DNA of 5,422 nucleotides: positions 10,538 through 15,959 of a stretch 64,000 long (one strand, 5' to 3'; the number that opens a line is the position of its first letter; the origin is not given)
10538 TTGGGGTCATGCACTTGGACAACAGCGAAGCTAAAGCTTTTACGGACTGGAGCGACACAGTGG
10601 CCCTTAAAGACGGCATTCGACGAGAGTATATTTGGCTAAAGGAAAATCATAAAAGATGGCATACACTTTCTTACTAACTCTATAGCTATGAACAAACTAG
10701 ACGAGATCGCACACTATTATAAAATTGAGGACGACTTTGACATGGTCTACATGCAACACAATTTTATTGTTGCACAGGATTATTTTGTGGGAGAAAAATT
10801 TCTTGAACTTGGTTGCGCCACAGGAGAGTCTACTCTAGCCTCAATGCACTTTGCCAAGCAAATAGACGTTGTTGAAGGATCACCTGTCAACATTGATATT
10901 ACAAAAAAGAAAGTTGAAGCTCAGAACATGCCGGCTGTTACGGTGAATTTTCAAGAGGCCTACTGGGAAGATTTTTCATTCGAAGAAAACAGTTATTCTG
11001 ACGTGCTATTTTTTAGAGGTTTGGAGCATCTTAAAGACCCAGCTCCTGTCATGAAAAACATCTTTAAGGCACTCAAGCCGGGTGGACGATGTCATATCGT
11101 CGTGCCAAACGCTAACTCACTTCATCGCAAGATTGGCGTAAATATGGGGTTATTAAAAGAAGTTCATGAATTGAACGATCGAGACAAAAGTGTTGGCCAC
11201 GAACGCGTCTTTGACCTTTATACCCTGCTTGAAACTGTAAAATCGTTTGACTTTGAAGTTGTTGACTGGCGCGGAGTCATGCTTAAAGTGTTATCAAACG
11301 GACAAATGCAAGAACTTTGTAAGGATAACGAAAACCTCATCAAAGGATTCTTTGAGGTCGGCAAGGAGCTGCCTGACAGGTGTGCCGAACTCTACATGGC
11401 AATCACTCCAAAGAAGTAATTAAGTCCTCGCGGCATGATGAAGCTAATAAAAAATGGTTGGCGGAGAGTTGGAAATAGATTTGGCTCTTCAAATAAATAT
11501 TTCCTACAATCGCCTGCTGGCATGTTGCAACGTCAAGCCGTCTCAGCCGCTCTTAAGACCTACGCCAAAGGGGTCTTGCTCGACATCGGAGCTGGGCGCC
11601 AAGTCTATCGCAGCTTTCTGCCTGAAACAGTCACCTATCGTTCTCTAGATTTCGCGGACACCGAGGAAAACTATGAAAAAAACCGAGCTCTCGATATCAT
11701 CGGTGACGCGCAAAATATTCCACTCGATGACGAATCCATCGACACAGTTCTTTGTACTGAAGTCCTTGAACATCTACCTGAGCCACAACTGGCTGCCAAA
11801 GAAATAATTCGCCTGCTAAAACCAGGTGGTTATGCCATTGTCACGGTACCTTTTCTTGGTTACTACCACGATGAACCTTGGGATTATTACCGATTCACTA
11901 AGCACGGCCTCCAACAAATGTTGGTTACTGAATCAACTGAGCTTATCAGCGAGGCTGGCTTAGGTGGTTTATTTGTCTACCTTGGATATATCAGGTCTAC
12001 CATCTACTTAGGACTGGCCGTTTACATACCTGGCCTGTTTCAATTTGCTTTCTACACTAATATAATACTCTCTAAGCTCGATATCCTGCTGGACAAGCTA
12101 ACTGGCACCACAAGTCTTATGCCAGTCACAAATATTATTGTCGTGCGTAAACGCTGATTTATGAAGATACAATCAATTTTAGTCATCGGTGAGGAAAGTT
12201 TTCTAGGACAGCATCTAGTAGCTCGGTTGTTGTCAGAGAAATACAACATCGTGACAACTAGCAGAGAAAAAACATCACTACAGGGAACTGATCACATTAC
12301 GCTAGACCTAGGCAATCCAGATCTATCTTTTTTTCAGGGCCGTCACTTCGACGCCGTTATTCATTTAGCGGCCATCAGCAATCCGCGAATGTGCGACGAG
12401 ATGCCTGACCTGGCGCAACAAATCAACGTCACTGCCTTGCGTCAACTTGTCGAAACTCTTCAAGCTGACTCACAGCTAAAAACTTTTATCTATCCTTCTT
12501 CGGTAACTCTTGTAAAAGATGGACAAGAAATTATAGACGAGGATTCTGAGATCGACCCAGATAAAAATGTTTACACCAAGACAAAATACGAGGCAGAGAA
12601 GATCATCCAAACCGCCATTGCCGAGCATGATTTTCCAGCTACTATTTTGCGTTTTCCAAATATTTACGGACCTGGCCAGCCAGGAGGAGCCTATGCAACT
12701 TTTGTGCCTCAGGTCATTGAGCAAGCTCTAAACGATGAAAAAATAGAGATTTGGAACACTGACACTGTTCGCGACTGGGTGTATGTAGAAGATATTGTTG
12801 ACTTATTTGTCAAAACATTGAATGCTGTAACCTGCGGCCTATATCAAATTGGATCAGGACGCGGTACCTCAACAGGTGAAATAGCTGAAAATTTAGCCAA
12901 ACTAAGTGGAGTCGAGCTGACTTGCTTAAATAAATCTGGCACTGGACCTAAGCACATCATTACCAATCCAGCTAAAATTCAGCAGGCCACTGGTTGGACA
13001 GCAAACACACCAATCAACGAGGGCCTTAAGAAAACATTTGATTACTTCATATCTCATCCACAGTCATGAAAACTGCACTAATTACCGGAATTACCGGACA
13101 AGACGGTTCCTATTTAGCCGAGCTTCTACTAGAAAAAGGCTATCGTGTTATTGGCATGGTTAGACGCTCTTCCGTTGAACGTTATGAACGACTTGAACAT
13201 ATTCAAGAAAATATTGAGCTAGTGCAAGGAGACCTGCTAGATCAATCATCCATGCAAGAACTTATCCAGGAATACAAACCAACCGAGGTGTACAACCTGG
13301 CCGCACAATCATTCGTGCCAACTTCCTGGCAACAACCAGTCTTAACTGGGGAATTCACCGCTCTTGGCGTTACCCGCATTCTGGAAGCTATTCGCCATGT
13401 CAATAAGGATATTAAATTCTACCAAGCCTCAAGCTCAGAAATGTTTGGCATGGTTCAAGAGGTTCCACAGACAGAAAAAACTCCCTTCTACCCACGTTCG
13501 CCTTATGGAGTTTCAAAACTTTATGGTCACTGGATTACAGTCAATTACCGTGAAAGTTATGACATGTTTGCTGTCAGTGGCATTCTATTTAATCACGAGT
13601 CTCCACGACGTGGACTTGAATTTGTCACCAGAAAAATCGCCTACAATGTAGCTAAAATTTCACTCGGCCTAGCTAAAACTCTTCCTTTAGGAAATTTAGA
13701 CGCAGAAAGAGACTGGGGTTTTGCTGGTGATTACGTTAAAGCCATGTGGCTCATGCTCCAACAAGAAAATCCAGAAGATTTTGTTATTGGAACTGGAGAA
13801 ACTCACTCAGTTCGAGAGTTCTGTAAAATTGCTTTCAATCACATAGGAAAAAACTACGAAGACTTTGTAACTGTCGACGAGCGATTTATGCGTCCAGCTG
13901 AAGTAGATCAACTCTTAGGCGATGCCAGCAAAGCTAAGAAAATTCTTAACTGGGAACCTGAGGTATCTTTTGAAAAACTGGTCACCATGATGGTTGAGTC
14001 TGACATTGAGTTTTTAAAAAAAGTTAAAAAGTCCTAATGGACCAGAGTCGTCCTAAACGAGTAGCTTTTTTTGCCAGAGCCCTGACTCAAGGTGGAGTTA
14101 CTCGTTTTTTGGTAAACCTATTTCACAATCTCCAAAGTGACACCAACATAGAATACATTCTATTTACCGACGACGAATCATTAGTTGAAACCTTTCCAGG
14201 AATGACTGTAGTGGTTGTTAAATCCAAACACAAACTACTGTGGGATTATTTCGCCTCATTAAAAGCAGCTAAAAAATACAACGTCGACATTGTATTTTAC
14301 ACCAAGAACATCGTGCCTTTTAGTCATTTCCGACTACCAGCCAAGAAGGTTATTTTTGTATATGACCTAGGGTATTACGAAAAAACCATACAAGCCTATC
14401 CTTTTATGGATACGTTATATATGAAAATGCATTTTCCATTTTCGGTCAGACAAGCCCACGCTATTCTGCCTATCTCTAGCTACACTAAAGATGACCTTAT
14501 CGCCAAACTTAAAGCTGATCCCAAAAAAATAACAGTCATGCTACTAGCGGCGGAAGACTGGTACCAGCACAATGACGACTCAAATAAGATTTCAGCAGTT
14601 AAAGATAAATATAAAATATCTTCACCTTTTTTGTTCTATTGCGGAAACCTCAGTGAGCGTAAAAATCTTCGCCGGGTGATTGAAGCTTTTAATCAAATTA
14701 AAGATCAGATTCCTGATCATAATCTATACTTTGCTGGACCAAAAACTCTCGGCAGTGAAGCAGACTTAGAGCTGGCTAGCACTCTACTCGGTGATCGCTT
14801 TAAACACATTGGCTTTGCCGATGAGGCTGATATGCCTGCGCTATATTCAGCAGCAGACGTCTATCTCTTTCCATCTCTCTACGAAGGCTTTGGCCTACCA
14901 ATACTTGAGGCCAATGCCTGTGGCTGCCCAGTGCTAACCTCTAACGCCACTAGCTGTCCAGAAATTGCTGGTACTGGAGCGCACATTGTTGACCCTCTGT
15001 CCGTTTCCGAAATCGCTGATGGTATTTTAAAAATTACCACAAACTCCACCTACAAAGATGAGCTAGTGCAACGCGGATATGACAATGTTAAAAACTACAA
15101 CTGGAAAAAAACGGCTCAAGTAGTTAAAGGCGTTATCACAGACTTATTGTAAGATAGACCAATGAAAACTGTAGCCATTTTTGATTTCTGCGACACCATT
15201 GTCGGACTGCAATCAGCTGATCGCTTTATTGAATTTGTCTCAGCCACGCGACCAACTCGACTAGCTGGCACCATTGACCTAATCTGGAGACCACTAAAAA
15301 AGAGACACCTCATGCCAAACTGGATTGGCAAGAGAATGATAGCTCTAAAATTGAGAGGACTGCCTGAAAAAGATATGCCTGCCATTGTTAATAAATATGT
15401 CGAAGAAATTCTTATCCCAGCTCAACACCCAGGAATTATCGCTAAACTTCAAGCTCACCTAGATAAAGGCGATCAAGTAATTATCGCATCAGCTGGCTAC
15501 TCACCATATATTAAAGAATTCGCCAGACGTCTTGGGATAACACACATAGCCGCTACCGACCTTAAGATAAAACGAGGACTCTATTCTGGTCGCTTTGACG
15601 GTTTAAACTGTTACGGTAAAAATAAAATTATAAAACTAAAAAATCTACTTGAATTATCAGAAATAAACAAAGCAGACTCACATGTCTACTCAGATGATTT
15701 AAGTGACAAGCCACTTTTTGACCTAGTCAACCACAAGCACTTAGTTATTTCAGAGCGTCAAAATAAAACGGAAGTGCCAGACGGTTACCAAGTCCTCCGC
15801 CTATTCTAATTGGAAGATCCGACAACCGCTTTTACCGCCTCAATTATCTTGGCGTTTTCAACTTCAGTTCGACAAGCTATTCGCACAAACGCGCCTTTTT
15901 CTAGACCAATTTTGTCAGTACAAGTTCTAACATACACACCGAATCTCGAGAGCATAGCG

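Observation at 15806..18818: CapK-like adenylating enzyme fused to a C-terminal ParB/sulfiredoxin-like domain, co-operonic with a HisC/CobD-like PLP enzyme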

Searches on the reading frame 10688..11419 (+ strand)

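Call 8: search_protein_families(library=pfam, proteins=[window:10688-11419:+], max_evalue=0.001)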
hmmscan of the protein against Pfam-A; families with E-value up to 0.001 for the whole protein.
window:10688-11419:+ (243 aa): 6 families
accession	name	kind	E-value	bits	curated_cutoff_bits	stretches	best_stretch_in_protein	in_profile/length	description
PF13489.12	Methyltransf_23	-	3.9e-15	56.4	27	1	34-192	22-162/164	Methyltransferase domain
PF08241.18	Methyltransf_11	-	1.6e-13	51.5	21.2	1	39-136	1-94/95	Methyltransferase domain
PF13649.12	Methyltransf_25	-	1.1e-12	48.9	27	1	39-133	2-97/97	Methyltransferase domain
PF13847.12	Methyltransf_31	-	3.2e-11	43.6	27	1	35-145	4-114/145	Methyltransferase domain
PF08242.18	Methyltransf_12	-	3e-08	34.7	30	1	39-135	1-98/98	Methyltransferase domain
PF01209.24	Ubie_methyltran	-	6.2e-08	32.7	20.1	1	34-138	47-152/233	ubiE/COQ5 methyltransferase family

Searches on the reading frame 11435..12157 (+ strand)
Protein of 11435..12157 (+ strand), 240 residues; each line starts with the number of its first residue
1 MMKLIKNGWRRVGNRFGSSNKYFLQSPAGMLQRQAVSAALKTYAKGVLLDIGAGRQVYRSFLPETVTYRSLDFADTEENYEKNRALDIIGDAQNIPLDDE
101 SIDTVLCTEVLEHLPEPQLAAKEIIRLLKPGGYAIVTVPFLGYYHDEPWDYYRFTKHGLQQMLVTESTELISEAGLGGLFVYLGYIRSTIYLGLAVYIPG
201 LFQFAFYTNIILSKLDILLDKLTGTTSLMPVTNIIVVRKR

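Call 8: search_protein_families(library=pfam, proteins=[window:11435-12157:+], max_evalue=0.001)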
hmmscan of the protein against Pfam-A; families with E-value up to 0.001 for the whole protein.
window:11435-12157:+ (240 aa): 6 families
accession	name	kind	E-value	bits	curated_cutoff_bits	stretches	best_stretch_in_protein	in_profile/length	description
PF08241.18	Methyltransf_11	-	2e-15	57.6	21.2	1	49-136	1-95/95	Methyltransferase domain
PF13489.12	Methyltransf_23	-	6.2e-11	42.7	27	1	42-158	20-140/164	Methyltransferase domain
PF13847.12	Methyltransf_31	-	2.1e-08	34.4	27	1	89-137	60-110/145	Methyltransferase domain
PF13649.12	Methyltransf_25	-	4.4e-08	34.2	27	1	85-132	48-97/97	Methyltransferase domain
PF08242.18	Methyltransf_12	-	3.4e-07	31.4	30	1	91-133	54-97/98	Methyltransferase domain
PF05148.21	Methyltransf_8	-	0.00014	22.2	27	1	42-136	70-156/219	Hypothetical methyltransferase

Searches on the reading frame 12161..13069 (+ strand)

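Call 8: search_protein_families(library=pfam, proteins=[window:12161-13069:+], max_evalue=0.001)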
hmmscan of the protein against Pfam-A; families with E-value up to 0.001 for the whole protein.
window:12161-13069:+ (302 aa): 6 families
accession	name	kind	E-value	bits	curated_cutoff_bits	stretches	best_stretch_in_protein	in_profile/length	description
PF01370.27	Epimerase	-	1.2e-41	143.1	20.9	1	6-223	1-232/240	NAD dependent epimerase/dehydratase family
PF16363.11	GDP_Man_Dehyd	-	1.3e-23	84.4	27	1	7-292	1-332/332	GDP-mannose 4,6 dehydratase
PF04321.23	RmlD_sub_bind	-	1.3e-20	74.1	27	1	5-252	2-234/287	RmlD substrate binding domain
PF01073.25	3Beta_HSD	-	4.5e-16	59.1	22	1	7-218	1-227/280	3-beta hydroxysteroid dehydrogenase/isomerase family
PF07993.18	NAD_binding_4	-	1.6e-14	54.2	20.1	1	61-196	87-236/258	Male sterility protein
PF02719.21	Polysacc_synt_2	-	5.1e-06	26.3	20.2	1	58-253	73-251/293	Polysaccharide biosynthesis protein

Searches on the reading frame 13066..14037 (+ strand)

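Call 8: search_protein_families(library=pfam, proteins=[window:13066-14037:+], max_evalue=0.001)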
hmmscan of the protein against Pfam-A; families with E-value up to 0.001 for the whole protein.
window:13066-14037:+ (323 aa): 8 families
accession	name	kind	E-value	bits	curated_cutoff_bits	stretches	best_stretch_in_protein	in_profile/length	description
PF16363.11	GDP_Man_Dehyd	-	6.7e-138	460.1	27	1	5-309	1-332/332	GDP-mannose 4,6 dehydratase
PF01370.27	Epimerase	-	2.6e-73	246.8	20.9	1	4-242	1-240/240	NAD dependent epimerase/dehydratase family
PF04321.23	RmlD_sub_bind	-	5.9e-11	42.4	27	1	4-171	3-149/287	RmlD substrate binding domain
PF05368.20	NmrA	-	2.4e-08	34.3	27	1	2-69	3-69/298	NmrA-like family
PF13460.12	NAD_binding_10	-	5.6e-06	26.8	27.2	1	8-70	1-61/184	NAD(P)H-binding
PF02719.21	Polysacc_synt_2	-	1e-05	25.3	20.2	1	5-109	2-115/293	Polysaccharide biosynthesis protein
PF00106.31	adh_short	-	0.00014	21.8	26.6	1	2-70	1-71/195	short chain dehydrogenase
PF08659.16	KR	-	0.0002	21.7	22.6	1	3-71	2-76/180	KR domain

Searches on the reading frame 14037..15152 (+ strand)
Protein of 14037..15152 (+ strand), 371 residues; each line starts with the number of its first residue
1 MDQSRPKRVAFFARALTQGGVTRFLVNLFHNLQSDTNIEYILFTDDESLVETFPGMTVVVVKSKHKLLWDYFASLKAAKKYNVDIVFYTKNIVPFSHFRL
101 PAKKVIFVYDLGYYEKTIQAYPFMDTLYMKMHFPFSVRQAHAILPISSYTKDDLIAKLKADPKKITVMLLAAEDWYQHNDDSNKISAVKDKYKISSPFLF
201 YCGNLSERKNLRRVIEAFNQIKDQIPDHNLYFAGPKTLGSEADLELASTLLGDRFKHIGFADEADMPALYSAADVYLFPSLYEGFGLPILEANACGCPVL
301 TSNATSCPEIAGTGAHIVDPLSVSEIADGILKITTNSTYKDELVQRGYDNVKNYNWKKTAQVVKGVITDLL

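Call 8: search_protein_families(library=pfam, proteins=[window:14037-15152:+], max_evalue=0.001)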
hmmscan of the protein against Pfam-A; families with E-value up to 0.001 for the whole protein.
window:14037-15152:+ (371 aa): 5 families
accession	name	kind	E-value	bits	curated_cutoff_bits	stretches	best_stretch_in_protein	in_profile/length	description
PF00534.26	Glycos_transf_1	-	4.1e-33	114.8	26.4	1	196-348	15-170/172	Glycosyl transferases group 1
PF13692.12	Glyco_trans_1_4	-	4.5e-26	92.3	27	1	198-335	3-141/142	Glycosyl transferases group 1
PF13439.12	Glyco_transf_4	-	9.5e-08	32.7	28.5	1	19-167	2-161/170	Glycosyltransferase Family 4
PF13524.12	Glyco_trans_1_2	-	1.2e-07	32.2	25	1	219-360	7-139/144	Glycosyl transferase-like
PF20706.3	GT4-conflict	-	2.6e-07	30.4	26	1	261-332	270-335/385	Family 4 Glycosyltransferase in conflict systems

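Call 69: search_protein_families(library=ncbifam, proteins=[window:14037-15152:+], max_evalue=1e-10)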
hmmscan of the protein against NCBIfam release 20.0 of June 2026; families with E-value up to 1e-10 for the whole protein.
window:14037-15152:+ (371 aa): 11 families
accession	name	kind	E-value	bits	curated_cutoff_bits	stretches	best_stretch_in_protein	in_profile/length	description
TIGR04047.1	MSMEG_0565_glyc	hypoth_equivalog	1.3e-29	103.5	259.85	1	133-361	132-365/373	MSMEG_0565 family glycosyltransferase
TIGR03999.1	thiol_BshA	equivalog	2.2e-18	66.4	273.7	1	132-358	137-361/375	N-acetyl-alpha-D-glucosaminyl L-malate synthase BshA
NF041876.1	EPS_EpsE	equivalog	7.5e-16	58.3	400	1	199-361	217-387/389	exopolysaccharide biosynthesis GT4 family glycosyltransferase EpsE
TIGR02149.1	glgA_Coryne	subfamily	1.9e-15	56.9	302.4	1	137-360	142-380/391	glycogen synthase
TIGR03449.1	mycothiol_MshA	equivalog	1.7e-13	50.3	462.5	1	148-366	173-399/406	D-inositol-3-phosphate glycosyltransferase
NF050063.1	ProtGlycPglJ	equivalog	3.7e-13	49.4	500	1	133-355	138-351/363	N-acetylgalactosamine-N,N'-diacetylbacillosaminyl-diphospho-undecaprenol 4-alpha-N-acetylgalactosaminyltransferase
NF038295.1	EPS_HpsP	equivalog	5.1e-13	48.8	550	1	182-363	191-380/388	hormogonium polysaccharide biosynthesis glycosyltransferase HpsP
NF047684.1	TeichurnBiosyTuaC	equivalog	9.3e-13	47.9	550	1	116-364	142-383/391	teichuronic acid biosynthesis protein TuaC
TIGR04157.1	glyco_rSAM_CFB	subfamily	1.9e-12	46.9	400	1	138-315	168-343/406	TIGR04157 family glycosyltransferase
NF012028.0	PRK15484.1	subfamily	1.8e-11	43.8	618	1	84-368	80-376/380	lipopolysaccharide N-acetylglucosaminyltransferase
TIGR03088.1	stp2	hypoth_equivalog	3.4e-11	42.8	409.05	0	143-360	140-363/374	TIGR03088 family PEP-CTERM/XrtA system glycosyltransferase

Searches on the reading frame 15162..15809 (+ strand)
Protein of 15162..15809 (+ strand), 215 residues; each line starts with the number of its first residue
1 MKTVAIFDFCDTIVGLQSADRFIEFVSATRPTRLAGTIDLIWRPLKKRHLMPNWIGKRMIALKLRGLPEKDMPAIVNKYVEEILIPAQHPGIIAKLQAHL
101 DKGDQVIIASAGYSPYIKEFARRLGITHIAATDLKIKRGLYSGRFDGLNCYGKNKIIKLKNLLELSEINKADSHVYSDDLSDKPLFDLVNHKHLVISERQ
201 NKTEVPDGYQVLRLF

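Call 3: search_protein_families(library=pfam, proteins=[window:15162-15809:+], max_evalue=0.01)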
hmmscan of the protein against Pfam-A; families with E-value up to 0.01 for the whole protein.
window:15162-15809:+ (215 aa): 1 family
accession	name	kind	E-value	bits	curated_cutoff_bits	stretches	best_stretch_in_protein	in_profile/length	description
PF12710.13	HAD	-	7.8e-24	85.6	27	1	5-186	1-188/189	haloacid dehalogenase-like hydrolase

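Call 4: search_protein_families(library=ncbifam, proteins=[window:15162-15809:+], max_evalue=0.01)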
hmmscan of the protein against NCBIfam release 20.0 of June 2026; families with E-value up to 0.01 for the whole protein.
window:15162-15809:+ (215 aa): 6 families
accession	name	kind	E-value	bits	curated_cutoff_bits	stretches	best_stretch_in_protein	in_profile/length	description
TIGR01490.1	HAD-SF-IB-hyp1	subfamily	7.3e-39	134.1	98.3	1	5-199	2-200/202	HAD-IB family hydrolase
TIGR01488.1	HAD-SF-IB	subfamily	2.9e-19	69.7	45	1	4-189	1-177/177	HAD-IB family phosphatase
NF052360.1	HolPasePseu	equivalog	2.6e-18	66.5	280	1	63-202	64-204/218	histidinol-phosphatase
NF052359.1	HolPaseNeis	equivalog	1.9e-11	44.1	400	1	63-212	61-218/221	histidinol-phosphatase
TIGR00338.1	serB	equivalog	1.3e-05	24.9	144.15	1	89-183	87-181/219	phosphoserine phosphatase SerB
NF008350.0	PRK11133.1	equivalog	0.00041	19.6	413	1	91-177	188-271/324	phosphoserine phosphatase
